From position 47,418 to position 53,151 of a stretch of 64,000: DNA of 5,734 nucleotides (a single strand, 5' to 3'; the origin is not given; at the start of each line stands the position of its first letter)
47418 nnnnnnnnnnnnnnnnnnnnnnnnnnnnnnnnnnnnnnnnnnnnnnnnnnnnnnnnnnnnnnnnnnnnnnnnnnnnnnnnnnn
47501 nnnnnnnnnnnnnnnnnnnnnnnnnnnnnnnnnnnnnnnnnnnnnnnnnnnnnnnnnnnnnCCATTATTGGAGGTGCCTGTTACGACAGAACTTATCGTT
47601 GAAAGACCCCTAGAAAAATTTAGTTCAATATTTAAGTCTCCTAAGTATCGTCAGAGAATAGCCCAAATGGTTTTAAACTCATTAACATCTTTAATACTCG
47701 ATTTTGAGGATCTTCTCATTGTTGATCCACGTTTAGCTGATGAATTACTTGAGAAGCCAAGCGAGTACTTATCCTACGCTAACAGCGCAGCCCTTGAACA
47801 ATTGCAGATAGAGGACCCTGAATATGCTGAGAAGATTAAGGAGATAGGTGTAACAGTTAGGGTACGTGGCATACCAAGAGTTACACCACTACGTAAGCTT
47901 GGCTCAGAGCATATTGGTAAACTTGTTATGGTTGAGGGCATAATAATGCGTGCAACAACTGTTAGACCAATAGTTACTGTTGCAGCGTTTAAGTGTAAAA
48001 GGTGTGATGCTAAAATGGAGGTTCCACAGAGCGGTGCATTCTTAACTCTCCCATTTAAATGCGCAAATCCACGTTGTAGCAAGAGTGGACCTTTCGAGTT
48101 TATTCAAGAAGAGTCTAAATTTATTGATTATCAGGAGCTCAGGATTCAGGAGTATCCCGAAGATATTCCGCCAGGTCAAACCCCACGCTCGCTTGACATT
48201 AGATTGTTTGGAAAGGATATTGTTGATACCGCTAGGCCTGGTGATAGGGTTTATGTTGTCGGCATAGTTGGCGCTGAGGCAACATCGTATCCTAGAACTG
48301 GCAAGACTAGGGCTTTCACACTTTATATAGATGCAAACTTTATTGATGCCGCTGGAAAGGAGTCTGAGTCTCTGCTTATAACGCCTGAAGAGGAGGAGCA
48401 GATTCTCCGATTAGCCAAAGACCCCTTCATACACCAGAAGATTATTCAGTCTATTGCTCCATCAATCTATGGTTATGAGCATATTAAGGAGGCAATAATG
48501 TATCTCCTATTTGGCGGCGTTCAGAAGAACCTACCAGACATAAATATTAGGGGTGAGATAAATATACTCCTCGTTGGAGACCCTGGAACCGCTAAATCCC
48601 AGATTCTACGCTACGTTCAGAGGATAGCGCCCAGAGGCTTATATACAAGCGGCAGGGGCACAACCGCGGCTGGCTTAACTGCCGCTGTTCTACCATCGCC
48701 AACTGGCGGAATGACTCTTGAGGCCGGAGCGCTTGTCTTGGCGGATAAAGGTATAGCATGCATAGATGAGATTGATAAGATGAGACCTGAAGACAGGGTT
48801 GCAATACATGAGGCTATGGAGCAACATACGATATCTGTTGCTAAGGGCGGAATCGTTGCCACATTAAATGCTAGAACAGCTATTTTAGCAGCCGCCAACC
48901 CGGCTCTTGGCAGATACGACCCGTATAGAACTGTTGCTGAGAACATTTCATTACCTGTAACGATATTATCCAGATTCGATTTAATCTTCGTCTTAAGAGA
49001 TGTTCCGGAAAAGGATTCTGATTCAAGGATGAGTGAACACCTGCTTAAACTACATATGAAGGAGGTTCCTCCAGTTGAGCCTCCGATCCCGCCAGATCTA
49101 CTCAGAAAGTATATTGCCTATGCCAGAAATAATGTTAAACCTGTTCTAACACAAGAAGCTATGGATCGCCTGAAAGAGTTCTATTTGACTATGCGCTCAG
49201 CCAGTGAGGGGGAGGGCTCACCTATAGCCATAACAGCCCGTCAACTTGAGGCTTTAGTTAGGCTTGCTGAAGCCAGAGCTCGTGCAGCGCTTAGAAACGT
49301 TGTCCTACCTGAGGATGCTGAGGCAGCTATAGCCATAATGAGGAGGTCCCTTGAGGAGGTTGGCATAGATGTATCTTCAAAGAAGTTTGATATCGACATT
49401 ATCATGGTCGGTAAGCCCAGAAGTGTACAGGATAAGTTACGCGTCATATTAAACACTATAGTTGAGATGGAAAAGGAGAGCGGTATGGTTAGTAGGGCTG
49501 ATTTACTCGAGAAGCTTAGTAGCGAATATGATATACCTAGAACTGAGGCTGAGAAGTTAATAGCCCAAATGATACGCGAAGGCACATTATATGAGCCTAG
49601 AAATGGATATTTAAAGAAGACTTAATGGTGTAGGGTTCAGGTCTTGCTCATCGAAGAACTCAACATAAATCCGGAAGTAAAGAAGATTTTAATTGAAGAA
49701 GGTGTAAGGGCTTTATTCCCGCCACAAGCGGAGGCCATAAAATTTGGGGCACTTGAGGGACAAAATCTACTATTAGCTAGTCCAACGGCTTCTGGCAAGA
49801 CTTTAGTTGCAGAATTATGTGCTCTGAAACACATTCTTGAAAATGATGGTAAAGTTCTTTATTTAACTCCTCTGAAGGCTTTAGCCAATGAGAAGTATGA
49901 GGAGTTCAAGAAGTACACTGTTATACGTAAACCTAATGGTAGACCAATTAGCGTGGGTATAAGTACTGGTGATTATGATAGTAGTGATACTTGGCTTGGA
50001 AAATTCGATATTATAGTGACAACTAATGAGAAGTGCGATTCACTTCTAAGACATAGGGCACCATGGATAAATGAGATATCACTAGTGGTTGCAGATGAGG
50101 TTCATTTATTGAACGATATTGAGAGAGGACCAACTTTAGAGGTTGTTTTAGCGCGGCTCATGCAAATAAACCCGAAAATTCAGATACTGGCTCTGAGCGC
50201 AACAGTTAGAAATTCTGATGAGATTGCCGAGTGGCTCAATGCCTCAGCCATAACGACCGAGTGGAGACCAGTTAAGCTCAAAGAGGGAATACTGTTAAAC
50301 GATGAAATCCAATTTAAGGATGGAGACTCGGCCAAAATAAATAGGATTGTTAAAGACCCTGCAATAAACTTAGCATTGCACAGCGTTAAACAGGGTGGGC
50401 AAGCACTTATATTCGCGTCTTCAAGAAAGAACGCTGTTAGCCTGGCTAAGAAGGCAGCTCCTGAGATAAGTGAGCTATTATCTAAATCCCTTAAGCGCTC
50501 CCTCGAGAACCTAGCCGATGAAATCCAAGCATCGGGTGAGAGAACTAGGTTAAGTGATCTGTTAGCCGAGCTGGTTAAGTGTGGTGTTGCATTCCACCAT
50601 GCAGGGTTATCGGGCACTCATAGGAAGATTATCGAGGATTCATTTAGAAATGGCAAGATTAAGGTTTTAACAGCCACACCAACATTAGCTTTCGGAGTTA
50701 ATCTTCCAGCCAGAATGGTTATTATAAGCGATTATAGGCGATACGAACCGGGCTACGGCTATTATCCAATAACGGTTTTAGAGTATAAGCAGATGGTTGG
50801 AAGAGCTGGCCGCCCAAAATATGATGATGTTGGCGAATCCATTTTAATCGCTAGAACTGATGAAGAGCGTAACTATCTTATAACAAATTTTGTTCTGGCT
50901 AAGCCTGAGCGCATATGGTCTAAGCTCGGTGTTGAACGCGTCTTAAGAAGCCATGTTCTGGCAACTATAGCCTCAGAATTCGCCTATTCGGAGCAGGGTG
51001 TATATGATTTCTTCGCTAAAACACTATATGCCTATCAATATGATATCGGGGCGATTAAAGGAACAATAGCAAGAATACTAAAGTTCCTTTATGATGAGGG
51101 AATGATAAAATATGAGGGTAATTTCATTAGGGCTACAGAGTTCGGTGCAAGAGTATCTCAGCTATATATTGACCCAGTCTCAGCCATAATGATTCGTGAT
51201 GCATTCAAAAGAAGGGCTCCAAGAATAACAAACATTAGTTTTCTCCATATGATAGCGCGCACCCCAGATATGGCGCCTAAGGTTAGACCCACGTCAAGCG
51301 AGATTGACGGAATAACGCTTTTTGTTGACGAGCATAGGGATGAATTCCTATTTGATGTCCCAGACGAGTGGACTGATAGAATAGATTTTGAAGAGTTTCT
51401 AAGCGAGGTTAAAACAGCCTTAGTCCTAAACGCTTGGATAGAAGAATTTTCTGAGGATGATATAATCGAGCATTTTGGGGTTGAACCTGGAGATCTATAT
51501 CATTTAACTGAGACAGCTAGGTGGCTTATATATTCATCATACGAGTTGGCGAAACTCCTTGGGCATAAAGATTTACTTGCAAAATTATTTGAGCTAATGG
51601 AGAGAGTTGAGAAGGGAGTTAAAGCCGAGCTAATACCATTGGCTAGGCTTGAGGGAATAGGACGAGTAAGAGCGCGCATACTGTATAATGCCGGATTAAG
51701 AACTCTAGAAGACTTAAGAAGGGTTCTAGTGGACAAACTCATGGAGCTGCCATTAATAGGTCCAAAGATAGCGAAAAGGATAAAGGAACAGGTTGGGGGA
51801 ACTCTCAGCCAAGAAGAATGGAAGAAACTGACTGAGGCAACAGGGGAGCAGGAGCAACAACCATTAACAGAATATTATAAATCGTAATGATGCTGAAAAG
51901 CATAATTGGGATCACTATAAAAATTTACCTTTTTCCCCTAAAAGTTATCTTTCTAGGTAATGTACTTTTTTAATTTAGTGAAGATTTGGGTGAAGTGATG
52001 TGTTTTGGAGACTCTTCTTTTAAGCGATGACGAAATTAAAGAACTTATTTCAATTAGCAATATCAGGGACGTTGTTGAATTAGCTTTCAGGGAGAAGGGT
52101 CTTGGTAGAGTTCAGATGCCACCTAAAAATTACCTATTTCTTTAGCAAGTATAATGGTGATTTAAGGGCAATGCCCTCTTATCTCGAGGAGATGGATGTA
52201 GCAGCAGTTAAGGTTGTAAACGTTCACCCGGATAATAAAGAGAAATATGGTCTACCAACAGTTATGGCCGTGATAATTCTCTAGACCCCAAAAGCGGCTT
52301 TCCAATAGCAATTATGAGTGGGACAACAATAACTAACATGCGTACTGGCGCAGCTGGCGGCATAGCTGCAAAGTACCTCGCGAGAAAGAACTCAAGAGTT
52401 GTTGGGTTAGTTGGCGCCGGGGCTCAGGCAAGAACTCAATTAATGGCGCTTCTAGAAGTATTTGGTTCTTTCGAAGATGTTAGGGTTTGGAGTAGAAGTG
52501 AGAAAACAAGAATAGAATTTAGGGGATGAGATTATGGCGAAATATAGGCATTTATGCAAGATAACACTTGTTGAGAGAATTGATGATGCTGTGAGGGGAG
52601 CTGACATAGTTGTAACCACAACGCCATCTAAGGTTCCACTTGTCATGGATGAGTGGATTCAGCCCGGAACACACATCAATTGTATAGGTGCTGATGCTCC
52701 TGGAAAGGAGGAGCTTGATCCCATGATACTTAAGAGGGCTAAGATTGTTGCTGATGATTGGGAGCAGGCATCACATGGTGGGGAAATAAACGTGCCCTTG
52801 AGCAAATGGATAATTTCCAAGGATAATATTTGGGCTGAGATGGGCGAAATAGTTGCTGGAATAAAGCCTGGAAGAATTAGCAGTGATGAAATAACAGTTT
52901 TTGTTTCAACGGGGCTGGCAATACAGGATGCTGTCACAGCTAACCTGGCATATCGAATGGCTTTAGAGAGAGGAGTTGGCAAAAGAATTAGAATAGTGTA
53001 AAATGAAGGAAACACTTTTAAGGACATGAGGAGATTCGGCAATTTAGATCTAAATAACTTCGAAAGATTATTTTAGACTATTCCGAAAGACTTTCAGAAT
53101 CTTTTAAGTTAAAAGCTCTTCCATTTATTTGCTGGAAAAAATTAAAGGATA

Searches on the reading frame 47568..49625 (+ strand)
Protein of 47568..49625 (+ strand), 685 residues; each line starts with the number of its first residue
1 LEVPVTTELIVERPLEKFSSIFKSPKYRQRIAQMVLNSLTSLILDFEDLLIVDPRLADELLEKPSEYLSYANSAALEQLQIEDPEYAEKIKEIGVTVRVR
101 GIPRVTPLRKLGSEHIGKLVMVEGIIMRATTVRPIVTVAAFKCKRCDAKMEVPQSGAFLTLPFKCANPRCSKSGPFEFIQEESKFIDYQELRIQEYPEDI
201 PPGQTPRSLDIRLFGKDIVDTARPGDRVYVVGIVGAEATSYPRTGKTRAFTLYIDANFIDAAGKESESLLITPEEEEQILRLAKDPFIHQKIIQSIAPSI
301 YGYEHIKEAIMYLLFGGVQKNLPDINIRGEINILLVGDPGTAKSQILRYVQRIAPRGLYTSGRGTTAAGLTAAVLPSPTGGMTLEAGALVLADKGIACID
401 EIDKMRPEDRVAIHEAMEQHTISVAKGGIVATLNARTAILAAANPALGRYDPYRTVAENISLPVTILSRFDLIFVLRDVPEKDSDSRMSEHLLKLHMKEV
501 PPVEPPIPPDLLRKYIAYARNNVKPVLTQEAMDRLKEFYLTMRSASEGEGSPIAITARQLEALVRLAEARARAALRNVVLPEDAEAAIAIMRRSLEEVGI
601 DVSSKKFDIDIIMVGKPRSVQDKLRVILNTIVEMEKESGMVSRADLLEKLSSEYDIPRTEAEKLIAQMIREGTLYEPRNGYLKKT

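Call 20: search_protein_families(library=pfam, proteins=[window:47568-49625:+], max_evalue=0.001)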
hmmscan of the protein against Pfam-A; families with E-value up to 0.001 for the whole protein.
window:47568-49625:+ (685 aa): 8 families
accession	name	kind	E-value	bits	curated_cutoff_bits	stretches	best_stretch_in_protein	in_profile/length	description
PF00493.29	MCM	-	1.3e-95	319.3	23.3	1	276-496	2-224/224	MCM P-loop domain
PF17207.9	MCM_OB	-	5.6e-38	130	24.8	1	108-234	2-122/126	MCM OB domain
PF17855.7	MCM_lid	-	5.6e-28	97.7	27.4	1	510-595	1-87/87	MCM AAA-lid domain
PF14551.11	MCM_N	-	1e-11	45.6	24.9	1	15-96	8-92/95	MCM N-terminal domain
PF07728.20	AAA_5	-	4.4e-09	36.9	22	1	332-446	1-124/139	AAA domain (dynein-related subfamily)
PF01078.27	Mg_chelatase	-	1e-08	35.3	20.3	1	380-446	93-159/207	Magnesium chelatase, subunit ChlI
PF21120.3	MCM_WH_arc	-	1.4e-07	31.9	26.1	1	622-683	1-63/63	Archaeal MCM, winged-helix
PF13191.12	AAA_16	-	0.00057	20.9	32.6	0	332-421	26-124/167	AAA ATPase domain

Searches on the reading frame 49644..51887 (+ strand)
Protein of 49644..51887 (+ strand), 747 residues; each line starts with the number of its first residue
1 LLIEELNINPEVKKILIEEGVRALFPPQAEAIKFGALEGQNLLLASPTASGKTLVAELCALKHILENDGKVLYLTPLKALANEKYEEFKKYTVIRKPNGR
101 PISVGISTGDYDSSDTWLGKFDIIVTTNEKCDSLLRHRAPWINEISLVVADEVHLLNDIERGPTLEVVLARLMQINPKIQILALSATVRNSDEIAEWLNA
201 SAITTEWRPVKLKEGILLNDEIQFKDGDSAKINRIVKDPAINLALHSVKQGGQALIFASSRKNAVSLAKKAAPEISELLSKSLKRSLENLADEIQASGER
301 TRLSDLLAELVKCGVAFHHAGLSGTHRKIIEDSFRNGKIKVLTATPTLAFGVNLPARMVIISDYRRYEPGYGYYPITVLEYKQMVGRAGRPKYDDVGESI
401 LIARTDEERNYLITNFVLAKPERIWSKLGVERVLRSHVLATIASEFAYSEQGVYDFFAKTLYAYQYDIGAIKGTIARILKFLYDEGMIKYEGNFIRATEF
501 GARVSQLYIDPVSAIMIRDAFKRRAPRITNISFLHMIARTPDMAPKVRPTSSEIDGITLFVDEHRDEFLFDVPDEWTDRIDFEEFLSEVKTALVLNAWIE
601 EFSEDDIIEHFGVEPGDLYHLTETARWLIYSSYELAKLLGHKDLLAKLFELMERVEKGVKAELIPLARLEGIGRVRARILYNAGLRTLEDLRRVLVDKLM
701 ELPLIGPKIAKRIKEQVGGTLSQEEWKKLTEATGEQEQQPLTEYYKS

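Call 20: search_protein_families(library=pfam, proteins=[window:49644-51887:+], max_evalue=0.001)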
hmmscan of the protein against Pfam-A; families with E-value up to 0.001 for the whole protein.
window:49644-51887:+ (747 aa): 9 families
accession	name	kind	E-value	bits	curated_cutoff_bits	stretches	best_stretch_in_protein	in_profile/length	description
PF21280.2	Helicase_dom4_arc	-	3.1e-36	124.4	27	1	532-658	2-125/125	Archaeal helicase, domain 4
PF00270.35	DEAD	-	1.3e-31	110.1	26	1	26-190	2-163/167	DEAD/DEAH box helicase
PF00271.37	Helicase_C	-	1.1e-13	51.8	23.5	1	303-391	28-109/110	Helicase conserved C-terminal domain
PF04851.21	ResIII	-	2.7e-10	40.8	22.5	1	28-189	8-163/164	Type III restriction enzyme, res subunit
PF14520.12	HHH_5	-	4e-09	37.3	27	1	666-716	4-54/57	Helix-hairpin-helix domain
PF20470.4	HTH_61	-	3.6e-07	30.9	24.3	1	397-489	1-92/92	Helix-turn-helix domain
PF22527.2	DEXQc_Suv3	-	4.4e-05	23.5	27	1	45-165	19-114/154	DEXQ-box helicase domain of Suv3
PF10391.15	DNA_pol_lambd_f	-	6.9e-05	23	29.8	1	671-693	8-30/51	Fingers domain of DNA polymerase lambda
PF00633.29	HHH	-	0.00015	21.9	24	0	688-714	2-28/30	Helix-hairpin-helix motif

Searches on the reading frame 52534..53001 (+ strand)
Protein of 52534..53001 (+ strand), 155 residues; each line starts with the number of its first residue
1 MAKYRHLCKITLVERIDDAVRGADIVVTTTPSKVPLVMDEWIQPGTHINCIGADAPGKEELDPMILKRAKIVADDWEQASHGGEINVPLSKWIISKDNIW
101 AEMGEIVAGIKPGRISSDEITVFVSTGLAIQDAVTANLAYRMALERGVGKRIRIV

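Call 20: search_protein_families(library=pfam, proteins=[window:52534-53001:+], max_evalue=0.001)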
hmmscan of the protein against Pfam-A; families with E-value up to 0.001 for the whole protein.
window:52534-53001:+ (155 aa): 1 family
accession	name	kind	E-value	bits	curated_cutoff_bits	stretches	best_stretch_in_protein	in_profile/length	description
PF02423.21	OCD_Mu_crystall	-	1.1e-43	149.8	24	1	9-145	180-312/314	Ornithine cyclodeaminase/mu-crystallin family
